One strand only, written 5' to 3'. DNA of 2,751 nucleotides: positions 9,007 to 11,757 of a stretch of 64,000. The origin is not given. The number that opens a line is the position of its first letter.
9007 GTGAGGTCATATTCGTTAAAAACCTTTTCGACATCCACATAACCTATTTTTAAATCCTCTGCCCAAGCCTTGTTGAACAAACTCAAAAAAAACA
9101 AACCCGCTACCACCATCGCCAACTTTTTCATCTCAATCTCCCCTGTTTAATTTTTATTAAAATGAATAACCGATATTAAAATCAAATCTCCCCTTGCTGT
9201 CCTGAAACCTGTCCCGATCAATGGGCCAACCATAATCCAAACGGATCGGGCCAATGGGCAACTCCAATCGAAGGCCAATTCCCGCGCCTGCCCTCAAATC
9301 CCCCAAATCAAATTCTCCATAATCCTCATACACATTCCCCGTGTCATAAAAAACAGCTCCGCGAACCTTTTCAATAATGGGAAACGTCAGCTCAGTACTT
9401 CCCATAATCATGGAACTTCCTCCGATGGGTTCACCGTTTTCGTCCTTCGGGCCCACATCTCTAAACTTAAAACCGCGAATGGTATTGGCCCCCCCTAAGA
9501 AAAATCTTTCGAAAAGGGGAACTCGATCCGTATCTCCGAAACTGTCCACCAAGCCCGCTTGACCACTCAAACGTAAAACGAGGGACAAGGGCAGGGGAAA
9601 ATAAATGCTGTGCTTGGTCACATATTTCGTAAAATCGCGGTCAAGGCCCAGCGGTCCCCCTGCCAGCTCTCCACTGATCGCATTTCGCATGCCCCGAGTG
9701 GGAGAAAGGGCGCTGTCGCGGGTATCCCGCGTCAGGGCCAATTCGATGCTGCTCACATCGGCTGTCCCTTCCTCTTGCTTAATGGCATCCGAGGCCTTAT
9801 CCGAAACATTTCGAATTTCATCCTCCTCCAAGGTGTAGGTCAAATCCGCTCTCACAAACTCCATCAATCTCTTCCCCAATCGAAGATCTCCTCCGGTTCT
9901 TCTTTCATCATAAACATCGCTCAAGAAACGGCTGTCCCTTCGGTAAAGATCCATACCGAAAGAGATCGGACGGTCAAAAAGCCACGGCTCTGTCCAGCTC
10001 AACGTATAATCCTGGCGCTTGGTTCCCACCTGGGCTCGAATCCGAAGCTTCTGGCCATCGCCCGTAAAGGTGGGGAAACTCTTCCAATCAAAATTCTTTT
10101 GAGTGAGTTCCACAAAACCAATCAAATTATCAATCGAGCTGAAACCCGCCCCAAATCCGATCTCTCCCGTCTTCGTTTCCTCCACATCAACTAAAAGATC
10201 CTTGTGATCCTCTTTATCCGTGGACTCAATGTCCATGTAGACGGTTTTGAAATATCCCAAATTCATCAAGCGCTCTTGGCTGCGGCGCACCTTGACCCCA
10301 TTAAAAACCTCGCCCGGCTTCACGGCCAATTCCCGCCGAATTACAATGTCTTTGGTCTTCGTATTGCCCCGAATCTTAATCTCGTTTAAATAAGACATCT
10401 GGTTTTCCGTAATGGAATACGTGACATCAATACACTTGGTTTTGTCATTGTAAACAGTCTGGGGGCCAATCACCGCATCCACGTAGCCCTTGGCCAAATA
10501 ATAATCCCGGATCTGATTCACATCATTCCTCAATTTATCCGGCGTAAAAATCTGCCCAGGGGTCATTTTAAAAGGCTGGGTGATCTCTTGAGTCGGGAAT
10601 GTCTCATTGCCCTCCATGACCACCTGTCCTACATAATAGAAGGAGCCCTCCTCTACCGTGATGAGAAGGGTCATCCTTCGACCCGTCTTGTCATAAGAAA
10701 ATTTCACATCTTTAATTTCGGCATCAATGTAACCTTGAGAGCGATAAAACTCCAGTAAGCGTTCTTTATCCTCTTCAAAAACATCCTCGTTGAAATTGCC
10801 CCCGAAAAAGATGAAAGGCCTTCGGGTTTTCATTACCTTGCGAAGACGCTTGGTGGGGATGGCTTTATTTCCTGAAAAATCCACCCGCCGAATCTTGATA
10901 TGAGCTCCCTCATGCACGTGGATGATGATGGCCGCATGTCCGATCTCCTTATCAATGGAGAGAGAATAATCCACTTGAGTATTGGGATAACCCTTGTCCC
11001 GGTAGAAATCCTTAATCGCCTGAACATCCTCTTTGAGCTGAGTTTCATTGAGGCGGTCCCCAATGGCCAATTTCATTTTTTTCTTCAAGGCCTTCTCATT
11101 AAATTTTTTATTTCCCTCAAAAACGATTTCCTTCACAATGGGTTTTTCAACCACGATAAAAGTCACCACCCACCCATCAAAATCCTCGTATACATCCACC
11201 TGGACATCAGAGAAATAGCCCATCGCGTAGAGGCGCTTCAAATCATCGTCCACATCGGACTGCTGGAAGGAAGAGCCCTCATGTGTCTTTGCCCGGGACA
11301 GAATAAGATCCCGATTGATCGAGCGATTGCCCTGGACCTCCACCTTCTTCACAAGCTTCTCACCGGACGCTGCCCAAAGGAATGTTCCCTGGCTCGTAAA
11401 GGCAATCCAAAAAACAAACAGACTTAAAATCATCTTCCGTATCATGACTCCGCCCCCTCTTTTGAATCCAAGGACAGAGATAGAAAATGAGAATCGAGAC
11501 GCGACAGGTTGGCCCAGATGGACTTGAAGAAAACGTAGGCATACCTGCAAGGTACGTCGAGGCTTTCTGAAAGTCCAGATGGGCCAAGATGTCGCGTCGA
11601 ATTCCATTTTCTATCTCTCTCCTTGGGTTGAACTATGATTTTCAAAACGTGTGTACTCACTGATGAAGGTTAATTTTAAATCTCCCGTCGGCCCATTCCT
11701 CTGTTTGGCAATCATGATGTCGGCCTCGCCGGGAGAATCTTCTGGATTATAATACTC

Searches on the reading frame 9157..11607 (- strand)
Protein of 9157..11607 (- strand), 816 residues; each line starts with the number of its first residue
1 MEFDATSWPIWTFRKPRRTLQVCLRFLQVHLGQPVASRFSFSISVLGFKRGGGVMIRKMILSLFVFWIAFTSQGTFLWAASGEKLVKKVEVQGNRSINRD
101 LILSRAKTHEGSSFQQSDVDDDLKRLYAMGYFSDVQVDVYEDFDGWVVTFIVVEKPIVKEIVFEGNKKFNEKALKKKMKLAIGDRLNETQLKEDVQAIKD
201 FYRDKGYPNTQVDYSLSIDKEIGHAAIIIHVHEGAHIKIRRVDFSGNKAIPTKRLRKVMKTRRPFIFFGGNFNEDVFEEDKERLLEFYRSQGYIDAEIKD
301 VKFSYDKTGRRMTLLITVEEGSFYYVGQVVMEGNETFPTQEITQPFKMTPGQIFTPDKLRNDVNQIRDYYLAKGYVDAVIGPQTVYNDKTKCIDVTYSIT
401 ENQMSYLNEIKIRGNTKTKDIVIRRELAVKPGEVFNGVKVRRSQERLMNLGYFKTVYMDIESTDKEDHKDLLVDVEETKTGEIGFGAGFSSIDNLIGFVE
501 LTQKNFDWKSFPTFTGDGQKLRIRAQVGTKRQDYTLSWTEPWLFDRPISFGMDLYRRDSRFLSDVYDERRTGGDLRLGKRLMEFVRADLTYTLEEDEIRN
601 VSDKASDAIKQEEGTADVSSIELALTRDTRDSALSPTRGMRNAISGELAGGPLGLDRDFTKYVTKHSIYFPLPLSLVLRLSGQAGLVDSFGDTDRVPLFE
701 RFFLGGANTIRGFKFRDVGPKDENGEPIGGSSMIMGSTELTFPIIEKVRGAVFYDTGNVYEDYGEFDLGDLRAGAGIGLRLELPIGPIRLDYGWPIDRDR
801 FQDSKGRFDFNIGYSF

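Call 25: find_encoding_contigs(protein=window:9157-11607:-, flank=10000, max_places=1)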
Protein window:9157-11607:- (816 aa): 1 contig read that carries it; 1 place shown.
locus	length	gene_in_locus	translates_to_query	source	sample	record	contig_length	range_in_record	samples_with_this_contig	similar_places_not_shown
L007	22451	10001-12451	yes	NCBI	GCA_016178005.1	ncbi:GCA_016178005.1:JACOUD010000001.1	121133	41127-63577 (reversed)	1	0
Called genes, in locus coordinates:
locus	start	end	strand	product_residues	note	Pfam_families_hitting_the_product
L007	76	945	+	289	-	PF12974:Phosphonate-bd (weak), PF01634:HisG, PF08029:HisG_C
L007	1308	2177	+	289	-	PF00288:GHMP_kinases_N, PF08544:GHMP_kinases_C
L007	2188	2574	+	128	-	PF04026:SpoVG, PF13240:Zn_Ribbon_1 (weak)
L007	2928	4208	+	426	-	PF00483:NTP_transferase, PF01128:IspD, PF12804:NTP_transf_3, PF25084:LbH_EIF2B (weak), PF25087:GMPPB_C (weak), PF00132:Hexapep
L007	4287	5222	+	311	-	PF13793:Pribosyltran_N, PF00156:Pribosyltran, PF14572:Pribosyl_synth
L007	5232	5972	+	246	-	PF01386:Ribosomal_L25p, PF14693:Ribosomal_TL5_C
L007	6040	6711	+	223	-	PF01195:Pept_tRNA_hydro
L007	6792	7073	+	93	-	PF01250:Ribosomal_S6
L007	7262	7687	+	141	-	PF00436:SSB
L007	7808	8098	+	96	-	PF01084:Ribosomal_S18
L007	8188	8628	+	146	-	PF01281:Ribosomal_L9_N, PF03948:Ribosomal_L9_C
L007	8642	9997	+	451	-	PF00772:DnaB, PF03796:DnaB_C, PF13481:AAA_25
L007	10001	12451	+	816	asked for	PF07244:POTRA, PF08478:POTRA_1 (faint), PF07244:POTRA, PF08479:POTRA_2, PF07244:POTRA, PF01103:Omp85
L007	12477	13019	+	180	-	PF03938:OmpH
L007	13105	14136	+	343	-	PF04613:LpxD, PF25087:GMPPB_C, PF25084:LbH_EIF2B (faint), PF00132:Hexapep, PF14602:Hexapep_2 (faint), PF00132:Hexapep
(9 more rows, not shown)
